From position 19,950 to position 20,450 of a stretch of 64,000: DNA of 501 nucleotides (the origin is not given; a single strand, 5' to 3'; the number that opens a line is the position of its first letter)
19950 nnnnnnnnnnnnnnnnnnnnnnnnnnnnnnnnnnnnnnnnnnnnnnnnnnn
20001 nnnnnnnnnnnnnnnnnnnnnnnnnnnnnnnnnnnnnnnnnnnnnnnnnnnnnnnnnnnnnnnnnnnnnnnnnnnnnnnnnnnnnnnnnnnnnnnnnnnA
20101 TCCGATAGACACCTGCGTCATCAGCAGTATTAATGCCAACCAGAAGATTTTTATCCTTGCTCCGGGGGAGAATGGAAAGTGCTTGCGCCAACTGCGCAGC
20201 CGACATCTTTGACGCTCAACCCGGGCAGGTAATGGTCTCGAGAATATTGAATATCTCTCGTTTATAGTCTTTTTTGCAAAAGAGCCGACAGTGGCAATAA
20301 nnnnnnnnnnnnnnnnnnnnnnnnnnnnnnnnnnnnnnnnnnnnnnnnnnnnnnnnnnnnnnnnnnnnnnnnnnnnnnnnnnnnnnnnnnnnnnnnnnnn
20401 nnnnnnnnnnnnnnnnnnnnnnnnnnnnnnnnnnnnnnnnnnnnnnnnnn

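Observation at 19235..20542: FTR-like domain fused in frame to SelD through a UGA (selenocysteine) codon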

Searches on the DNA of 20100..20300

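Call 48: search_rna_families(source=window, start=20100, end=20300, threshold=evalue, max_evalue=10)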
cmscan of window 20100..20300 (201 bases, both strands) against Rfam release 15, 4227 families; matches with E-value up to 10: 2.
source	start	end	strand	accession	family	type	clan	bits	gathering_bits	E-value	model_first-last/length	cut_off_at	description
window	20140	20218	-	RF02912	AAC_AAD_leader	Cis-reg;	-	13.4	56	2.2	1-75/75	no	putative aminoglycoside riboswitch / attI site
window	20224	20300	+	RF00636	NRON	Gene;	-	6.7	50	6.5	1-359/370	3'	ncRNA Repressor of NFAT (nuclear factor of activated T cells)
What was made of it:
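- Tried and rejected: A permissive scan of 20100-20300 gave only chance hits (call 48).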
